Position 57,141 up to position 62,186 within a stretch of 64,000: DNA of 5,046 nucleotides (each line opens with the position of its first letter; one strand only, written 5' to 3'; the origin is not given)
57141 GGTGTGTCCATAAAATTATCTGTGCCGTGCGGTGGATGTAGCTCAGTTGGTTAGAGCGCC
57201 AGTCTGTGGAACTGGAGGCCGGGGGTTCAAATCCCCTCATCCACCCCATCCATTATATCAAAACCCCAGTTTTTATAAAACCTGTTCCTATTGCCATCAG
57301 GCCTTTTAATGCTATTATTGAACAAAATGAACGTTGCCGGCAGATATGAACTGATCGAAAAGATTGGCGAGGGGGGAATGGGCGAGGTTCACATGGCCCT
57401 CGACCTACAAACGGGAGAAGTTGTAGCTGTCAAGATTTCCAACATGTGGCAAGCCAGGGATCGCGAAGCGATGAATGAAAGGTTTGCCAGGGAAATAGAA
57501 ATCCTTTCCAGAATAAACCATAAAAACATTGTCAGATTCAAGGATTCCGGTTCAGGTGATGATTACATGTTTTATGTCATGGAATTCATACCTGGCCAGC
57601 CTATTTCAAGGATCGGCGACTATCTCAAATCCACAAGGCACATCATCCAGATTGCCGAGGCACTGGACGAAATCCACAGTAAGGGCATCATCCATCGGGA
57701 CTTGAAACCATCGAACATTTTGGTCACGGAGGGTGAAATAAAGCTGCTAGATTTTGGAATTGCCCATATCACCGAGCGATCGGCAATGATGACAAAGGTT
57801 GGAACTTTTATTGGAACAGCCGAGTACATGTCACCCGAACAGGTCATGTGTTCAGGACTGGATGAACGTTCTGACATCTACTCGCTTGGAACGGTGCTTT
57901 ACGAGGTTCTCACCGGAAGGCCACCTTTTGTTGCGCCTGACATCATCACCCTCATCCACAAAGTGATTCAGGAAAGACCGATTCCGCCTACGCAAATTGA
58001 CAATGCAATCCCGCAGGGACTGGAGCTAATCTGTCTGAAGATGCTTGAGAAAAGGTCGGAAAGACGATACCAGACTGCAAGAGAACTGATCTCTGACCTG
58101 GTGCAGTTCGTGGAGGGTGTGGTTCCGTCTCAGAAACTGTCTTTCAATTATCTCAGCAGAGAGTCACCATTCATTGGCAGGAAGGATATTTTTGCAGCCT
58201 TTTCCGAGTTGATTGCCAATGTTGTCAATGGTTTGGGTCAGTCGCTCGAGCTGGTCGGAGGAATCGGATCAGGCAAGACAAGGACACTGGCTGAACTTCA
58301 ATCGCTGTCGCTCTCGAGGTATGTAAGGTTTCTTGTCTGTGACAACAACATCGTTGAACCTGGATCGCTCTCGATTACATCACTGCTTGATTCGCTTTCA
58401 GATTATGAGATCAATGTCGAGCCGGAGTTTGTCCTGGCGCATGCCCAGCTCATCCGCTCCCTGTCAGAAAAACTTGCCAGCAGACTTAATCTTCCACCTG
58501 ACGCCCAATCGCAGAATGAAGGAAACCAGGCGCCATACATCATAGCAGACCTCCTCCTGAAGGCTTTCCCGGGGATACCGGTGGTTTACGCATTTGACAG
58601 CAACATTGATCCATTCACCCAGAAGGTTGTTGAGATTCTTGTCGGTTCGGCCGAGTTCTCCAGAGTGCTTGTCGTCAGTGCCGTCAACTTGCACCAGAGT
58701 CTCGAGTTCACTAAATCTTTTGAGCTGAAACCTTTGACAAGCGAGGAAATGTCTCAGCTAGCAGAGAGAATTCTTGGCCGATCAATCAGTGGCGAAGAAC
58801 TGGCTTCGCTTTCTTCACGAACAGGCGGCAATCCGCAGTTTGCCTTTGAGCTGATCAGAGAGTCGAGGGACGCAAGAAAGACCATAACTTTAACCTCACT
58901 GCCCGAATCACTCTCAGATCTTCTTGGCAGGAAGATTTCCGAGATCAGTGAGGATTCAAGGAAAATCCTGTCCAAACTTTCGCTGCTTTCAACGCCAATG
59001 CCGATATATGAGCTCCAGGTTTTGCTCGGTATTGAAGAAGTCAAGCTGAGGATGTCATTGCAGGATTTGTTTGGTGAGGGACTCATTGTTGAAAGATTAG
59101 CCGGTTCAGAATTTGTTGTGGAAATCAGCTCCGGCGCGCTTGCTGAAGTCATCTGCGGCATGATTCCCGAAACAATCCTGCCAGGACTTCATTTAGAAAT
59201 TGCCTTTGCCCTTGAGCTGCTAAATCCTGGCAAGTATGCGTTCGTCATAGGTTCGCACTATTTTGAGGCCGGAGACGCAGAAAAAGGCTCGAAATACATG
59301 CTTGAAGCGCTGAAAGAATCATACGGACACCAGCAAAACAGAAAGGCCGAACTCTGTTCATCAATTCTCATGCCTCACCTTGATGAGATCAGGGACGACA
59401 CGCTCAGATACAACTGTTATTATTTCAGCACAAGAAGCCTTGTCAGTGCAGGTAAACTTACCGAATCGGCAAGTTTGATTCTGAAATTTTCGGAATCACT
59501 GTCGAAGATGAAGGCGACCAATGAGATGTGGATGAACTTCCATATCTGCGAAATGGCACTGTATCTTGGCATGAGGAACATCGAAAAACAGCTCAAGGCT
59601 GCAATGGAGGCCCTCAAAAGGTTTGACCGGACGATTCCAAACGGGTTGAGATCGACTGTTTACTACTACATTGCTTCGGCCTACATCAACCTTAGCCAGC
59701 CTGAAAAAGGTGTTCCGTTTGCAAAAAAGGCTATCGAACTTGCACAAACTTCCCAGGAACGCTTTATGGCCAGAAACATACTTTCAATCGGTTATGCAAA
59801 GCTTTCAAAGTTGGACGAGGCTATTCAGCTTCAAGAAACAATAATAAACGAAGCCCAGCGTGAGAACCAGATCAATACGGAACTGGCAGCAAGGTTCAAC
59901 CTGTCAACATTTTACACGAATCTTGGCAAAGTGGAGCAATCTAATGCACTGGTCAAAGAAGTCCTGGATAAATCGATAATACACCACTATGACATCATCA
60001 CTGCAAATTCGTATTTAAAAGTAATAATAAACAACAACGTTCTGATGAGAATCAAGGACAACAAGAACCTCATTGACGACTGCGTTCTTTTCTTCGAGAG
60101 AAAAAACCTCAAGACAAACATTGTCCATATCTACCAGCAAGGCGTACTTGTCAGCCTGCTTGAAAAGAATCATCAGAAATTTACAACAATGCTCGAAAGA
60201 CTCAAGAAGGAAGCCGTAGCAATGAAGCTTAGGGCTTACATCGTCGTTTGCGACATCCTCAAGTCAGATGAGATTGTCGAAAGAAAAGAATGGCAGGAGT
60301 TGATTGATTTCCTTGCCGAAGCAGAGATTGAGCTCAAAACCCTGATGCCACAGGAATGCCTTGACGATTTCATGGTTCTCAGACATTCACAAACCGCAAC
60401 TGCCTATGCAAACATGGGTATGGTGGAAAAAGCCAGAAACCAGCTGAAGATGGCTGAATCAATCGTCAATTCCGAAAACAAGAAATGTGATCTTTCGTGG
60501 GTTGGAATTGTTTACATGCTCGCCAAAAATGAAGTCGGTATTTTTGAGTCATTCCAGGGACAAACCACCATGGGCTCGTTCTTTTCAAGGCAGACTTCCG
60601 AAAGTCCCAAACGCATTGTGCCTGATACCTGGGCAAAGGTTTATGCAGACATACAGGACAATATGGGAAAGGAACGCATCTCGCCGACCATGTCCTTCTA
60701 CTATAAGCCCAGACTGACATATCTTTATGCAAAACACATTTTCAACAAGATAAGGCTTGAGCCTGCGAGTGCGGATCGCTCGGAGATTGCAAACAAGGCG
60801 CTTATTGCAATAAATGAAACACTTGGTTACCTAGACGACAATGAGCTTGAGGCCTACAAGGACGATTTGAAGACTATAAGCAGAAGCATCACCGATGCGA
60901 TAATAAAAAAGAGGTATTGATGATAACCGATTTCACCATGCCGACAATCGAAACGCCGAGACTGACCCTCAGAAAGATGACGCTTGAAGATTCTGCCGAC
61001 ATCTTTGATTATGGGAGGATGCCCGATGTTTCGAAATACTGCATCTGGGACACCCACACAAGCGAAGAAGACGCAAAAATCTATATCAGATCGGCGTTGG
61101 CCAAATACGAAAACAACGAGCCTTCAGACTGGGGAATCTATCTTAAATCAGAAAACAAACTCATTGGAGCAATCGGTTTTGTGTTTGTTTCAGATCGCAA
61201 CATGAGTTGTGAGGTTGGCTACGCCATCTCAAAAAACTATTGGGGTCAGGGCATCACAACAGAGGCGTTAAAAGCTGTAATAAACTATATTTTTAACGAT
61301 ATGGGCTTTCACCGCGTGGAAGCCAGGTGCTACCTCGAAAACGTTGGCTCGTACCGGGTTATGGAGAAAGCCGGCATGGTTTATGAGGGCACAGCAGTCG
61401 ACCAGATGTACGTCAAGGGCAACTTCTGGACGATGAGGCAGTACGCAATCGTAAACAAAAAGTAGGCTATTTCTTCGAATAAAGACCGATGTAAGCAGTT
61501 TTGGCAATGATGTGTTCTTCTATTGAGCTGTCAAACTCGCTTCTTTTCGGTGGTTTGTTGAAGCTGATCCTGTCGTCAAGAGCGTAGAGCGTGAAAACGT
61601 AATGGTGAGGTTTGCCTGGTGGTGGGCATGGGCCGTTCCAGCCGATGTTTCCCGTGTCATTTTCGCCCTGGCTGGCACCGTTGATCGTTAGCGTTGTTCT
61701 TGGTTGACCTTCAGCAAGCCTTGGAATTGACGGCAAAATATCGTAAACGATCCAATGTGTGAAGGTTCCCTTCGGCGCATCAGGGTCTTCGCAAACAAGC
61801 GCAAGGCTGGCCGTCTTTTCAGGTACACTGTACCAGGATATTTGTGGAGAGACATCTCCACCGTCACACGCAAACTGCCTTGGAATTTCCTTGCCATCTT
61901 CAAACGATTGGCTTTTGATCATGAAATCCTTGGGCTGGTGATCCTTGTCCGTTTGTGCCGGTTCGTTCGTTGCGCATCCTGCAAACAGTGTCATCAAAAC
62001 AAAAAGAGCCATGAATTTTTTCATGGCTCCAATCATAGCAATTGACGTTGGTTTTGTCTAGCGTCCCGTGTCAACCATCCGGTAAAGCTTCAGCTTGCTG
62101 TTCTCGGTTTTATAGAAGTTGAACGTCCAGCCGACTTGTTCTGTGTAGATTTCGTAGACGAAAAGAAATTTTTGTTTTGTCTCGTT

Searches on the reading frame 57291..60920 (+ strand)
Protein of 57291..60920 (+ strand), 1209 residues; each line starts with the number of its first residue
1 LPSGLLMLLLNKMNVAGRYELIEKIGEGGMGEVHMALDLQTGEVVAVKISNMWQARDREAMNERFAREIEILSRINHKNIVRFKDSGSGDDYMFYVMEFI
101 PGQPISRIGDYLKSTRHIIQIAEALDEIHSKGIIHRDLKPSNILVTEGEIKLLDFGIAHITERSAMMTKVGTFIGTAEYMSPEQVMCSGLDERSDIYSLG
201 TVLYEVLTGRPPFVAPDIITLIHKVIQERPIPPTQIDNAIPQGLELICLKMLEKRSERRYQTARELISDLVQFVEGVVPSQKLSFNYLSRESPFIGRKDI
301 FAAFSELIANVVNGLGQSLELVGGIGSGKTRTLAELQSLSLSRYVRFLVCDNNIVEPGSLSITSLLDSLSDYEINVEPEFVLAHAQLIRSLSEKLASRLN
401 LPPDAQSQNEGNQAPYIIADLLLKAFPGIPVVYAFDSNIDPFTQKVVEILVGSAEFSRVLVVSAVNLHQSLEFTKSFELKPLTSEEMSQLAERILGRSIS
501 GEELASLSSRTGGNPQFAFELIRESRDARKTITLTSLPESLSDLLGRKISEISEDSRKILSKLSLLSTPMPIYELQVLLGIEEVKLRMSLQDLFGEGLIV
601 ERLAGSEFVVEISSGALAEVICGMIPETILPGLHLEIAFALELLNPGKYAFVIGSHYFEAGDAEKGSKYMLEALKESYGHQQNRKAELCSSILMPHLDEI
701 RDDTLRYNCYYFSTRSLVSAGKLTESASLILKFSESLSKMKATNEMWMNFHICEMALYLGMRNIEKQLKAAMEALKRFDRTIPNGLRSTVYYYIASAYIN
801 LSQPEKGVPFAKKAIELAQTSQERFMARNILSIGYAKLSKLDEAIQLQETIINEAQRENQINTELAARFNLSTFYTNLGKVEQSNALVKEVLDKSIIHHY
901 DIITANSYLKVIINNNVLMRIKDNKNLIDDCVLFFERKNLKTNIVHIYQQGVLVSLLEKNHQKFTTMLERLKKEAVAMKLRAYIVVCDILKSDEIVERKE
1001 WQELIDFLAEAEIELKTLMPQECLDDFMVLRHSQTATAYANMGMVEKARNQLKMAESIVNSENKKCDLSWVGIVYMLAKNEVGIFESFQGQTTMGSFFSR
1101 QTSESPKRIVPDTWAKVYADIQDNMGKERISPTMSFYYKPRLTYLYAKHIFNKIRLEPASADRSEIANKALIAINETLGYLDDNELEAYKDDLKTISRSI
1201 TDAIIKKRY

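Call 73: search_protein_families(library=pfam, proteins=[window:57291-60920:+], max_evalue=0.001)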
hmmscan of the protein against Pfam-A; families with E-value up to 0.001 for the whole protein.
window:57291-60920:+ (1209 aa): 8 families
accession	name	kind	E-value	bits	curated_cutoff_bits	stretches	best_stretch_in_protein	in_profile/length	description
PF00069.31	Pkinase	-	6.7e-52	176.9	31.7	1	19-266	1-257/263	Protein kinase domain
PF07714.23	PK_Tyr_Ser-Thr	-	8.1e-31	107.7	23.1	1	20-259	2-248/258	Protein tyrosine and serine/threonine kinase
PF03109.22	ABC1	-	1.4e-06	28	22.9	1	96-162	146-218/244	ABC1 atypical kinase-like domain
PF01636.29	APH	-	7.5e-06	26.3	23.2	0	130-161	167-200/239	Phosphotransferase enzyme family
PF13191.12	AAA_16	-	1.9e-05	25.7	32.6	1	293-462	1-167/167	AAA ATPase domain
PF07719.23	TPR_2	-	9e-05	22.8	27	0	790-819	3-32/34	Tetratricopeptide repeat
PF13424.12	TPR_12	-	0.0001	22.9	30.1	0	788-850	3-70/77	Tetratricopeptide repeat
PF01163.29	RIO1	-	0.0001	22.4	22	1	62-156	52-149/187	RIO domain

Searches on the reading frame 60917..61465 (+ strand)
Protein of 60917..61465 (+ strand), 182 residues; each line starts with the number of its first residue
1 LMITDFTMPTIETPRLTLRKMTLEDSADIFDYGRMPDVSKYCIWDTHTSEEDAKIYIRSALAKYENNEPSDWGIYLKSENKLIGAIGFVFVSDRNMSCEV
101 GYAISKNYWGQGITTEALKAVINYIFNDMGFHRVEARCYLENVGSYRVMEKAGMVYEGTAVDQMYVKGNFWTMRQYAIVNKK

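Call 72: search_protein_families(library=pfam, proteins=[window:60917-61465:+], max_evalue=0.001)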
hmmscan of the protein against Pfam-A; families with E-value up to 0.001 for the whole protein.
window:60917-61465:+ (182 aa): 3 families
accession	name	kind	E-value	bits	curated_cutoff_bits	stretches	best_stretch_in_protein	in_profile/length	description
PF13302.13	Acetyltransf_3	-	7.8e-35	121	25.4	1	15-155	1-138/138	Acetyltransferase (GNAT) domain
PF00583.31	Acetyltransf_1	-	3.4e-13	50.3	20.7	1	58-154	23-116/116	Acetyltransferase (GNAT) family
PF13523.12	Acetyltransf_8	-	0.00068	19.7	27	1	105-158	88-141/145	Acetyltransferase (GNAT) domain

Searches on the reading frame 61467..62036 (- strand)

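Call 73: search_protein_families(library=pfam, proteins=[window:61467-62036:-], max_evalue=0.001)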
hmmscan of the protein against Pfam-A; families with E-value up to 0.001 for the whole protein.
window:61467-62036:- (189 aa): 1 family
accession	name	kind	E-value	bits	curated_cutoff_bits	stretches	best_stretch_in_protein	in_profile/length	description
PF01161.25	PBP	-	3.9e-39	134.5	24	1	50-186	1-135/135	Phosphatidylethanolamine-binding protein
